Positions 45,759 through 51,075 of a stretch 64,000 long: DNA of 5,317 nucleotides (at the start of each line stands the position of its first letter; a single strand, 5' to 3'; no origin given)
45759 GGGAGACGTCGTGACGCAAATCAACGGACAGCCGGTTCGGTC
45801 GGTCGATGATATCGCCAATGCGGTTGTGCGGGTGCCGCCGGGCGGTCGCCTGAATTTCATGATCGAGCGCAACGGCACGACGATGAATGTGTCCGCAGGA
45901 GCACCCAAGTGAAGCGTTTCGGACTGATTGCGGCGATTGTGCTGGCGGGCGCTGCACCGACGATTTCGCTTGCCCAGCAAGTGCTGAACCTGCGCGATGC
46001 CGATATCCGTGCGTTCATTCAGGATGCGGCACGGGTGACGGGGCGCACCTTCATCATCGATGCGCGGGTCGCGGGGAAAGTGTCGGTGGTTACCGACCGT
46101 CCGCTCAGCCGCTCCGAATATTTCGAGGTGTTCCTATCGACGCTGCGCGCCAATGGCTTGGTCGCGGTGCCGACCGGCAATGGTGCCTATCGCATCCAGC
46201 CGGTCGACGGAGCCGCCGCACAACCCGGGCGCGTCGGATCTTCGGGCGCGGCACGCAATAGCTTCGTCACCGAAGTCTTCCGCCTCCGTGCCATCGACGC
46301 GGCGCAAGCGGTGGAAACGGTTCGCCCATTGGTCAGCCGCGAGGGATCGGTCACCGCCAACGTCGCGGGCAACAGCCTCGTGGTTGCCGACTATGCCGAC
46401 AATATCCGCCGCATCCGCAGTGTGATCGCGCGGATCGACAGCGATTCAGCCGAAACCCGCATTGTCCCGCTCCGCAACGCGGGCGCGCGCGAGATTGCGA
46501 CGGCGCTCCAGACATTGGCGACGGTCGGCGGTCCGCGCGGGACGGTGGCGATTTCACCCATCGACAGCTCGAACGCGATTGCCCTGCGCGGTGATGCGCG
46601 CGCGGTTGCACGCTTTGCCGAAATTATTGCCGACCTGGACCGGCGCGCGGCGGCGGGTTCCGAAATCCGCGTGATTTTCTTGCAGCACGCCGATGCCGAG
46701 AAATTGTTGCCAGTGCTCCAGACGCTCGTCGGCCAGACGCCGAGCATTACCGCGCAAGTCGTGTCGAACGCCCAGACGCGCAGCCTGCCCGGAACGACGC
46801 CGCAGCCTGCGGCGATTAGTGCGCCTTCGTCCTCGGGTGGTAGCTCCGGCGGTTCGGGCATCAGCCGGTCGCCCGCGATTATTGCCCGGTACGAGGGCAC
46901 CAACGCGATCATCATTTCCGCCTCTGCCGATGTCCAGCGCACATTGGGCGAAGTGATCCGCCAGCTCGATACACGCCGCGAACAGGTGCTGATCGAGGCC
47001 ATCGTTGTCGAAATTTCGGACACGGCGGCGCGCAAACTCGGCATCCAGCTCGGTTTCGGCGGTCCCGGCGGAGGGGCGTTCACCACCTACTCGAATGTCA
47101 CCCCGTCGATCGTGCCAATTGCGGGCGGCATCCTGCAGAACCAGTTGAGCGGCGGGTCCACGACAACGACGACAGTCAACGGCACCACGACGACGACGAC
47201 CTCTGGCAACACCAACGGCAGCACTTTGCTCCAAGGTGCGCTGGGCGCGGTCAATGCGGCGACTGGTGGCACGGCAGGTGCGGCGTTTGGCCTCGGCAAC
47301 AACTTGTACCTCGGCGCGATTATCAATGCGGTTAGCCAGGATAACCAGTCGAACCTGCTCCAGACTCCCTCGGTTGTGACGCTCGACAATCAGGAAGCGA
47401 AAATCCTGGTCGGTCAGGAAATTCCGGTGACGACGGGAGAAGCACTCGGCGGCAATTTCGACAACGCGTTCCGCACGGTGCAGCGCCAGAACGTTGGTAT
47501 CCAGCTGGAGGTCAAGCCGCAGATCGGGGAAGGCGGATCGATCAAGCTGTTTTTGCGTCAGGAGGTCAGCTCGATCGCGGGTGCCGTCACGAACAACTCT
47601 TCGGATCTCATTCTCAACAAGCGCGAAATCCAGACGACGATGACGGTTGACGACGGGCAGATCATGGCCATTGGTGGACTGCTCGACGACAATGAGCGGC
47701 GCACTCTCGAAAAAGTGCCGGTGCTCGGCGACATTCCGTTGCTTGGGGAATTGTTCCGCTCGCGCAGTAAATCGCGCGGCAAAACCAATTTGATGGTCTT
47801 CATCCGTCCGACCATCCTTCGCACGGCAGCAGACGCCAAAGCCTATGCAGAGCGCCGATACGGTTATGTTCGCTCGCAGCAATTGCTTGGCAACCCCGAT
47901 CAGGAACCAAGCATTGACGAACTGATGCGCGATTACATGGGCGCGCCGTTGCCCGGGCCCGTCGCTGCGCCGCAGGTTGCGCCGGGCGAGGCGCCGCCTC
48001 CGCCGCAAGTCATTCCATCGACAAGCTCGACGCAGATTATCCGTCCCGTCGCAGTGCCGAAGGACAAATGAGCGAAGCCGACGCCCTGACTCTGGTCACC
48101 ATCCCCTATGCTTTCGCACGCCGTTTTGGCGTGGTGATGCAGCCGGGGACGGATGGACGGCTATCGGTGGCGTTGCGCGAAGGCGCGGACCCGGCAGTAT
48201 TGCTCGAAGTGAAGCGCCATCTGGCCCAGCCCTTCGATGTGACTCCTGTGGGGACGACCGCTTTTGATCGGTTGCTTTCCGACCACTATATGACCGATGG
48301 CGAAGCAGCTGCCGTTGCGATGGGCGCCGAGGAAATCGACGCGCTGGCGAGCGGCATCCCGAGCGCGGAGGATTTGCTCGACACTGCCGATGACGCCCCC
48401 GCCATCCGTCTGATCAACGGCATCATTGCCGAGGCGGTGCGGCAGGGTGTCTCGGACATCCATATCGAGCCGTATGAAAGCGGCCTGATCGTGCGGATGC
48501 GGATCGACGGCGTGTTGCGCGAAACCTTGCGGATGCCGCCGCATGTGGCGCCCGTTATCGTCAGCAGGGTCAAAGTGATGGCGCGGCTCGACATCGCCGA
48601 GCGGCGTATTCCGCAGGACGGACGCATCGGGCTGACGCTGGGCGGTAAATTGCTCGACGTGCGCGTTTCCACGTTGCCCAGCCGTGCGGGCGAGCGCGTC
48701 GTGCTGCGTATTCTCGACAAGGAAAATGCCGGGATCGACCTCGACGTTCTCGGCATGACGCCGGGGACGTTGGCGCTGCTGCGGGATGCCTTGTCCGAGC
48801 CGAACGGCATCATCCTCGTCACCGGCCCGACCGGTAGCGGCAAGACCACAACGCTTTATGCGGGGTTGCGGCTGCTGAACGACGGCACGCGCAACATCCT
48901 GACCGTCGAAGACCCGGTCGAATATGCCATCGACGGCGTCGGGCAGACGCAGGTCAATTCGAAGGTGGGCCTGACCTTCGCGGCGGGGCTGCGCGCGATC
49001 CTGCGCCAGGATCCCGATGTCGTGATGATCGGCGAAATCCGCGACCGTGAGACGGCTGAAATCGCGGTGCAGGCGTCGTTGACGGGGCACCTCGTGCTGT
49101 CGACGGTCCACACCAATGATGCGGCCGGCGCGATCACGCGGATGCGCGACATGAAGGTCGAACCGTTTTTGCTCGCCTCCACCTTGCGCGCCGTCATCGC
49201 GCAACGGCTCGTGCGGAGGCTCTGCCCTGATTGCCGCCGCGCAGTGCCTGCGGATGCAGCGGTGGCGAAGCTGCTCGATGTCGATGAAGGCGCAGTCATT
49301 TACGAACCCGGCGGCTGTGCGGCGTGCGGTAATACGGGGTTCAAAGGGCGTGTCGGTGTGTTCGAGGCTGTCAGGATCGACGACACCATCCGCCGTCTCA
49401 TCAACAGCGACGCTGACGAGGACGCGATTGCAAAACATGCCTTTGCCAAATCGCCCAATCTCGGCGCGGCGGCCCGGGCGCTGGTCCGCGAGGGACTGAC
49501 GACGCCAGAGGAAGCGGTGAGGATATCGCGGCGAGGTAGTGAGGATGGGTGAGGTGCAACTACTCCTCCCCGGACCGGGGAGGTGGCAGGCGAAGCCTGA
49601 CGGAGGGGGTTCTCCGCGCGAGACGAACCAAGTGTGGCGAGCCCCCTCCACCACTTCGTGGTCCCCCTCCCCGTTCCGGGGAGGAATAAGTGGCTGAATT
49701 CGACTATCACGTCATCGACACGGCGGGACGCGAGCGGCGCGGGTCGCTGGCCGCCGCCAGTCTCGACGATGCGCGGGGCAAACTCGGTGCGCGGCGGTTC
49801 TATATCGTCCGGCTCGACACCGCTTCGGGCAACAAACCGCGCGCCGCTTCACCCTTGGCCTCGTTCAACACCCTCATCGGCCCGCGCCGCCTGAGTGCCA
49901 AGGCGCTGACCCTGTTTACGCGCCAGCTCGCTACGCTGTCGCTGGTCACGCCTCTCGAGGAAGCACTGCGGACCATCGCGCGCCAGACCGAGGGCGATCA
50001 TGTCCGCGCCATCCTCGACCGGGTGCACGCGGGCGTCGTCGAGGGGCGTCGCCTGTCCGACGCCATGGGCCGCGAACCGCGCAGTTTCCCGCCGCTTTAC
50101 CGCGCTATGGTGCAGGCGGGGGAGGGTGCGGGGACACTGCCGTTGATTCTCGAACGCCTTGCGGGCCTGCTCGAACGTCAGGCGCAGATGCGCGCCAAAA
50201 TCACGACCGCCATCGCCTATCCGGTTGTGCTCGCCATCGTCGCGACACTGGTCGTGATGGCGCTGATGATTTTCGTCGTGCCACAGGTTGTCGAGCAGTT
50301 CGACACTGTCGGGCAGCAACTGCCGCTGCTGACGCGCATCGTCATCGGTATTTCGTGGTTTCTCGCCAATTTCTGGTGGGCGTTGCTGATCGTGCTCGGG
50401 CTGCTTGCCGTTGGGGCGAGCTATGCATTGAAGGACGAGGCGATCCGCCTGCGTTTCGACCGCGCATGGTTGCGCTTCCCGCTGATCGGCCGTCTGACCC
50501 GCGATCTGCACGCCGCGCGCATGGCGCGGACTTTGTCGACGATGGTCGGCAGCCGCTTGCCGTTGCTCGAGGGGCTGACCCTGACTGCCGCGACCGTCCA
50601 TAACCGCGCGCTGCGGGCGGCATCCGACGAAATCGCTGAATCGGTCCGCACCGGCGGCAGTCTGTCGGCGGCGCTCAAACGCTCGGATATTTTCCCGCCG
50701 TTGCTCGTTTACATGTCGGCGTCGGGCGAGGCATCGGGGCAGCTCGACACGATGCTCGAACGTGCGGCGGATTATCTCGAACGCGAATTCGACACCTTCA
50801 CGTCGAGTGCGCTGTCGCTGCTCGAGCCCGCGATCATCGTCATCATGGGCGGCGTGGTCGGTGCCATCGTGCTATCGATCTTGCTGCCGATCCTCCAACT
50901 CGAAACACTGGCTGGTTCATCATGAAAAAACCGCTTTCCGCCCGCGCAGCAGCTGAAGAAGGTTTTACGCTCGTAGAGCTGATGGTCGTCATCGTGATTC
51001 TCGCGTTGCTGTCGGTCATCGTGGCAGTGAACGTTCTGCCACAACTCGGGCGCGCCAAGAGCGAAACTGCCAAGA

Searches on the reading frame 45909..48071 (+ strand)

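Call 15: search_protein_families(library=pfam, proteins=[window:45909-48071:+])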
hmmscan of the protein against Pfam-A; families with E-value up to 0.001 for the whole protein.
window:45909-48071:+ (720 aa): 3 families
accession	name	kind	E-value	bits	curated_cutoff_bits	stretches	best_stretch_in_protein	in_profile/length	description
PF00263.26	Secretin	-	2.6e-49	167.5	27.5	1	474-638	1-169/169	Bacterial type II and III secretion system protein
PF03958.22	Secretin_N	-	1e-36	125.4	28.2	3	254-359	2-69/69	Bacterial type II/III secretion system short domain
PF21305.2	type_II_gspD_N0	-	2.5e-25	88.6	27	1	26-96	1-71/71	GspD-like, N0 domain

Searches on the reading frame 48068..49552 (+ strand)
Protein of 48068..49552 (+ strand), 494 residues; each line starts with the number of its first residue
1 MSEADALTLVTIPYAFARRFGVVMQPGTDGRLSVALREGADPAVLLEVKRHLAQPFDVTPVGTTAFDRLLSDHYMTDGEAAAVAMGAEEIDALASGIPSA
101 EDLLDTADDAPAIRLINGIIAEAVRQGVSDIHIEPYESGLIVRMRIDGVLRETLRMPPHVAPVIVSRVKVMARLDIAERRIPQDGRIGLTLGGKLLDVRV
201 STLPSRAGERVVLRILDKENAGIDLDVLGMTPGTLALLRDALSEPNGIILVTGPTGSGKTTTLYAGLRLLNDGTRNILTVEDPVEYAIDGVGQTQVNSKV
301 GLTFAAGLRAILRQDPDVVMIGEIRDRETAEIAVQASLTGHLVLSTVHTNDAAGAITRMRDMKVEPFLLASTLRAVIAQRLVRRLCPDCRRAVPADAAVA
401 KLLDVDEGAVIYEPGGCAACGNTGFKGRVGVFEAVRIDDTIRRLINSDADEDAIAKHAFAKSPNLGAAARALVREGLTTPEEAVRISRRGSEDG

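Call 15: search_protein_families(library=pfam, proteins=[window:48068-49552:+])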
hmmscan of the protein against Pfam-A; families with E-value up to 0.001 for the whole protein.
window:48068-49552:+ (494 aa): 4 families
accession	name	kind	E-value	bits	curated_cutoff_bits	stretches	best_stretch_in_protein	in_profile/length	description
PF00437.27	T2SSE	-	1.7e-141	471.7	24.9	1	106-485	2-370/370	Type II/IV secretion system protein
PF22341.1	GSPE_N1E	-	1.6e-17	63.8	27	1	12-74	2-64/64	GSPII protein E, N1E domain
PF13191.12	AAA_16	-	0.00046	21.2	32.6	0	236-333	10-103/167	AAA ATPase domain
PF25199.1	nSTAND_NTPase5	-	0.00077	19.7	34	0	241-283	36-79/145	Novel STAND NTPase 5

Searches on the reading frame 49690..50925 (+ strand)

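Call 15: search_protein_families(library=pfam, proteins=[window:49690-50925:+])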
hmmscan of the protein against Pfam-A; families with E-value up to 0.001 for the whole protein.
window:49690-50925:+ (411 aa): 1 family
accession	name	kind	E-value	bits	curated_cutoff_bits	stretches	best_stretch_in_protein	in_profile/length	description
PF00482.28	T2SSF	-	6.1e-60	201.1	25.2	2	279-400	2-125/125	Type II secretion system (T2SS), protein F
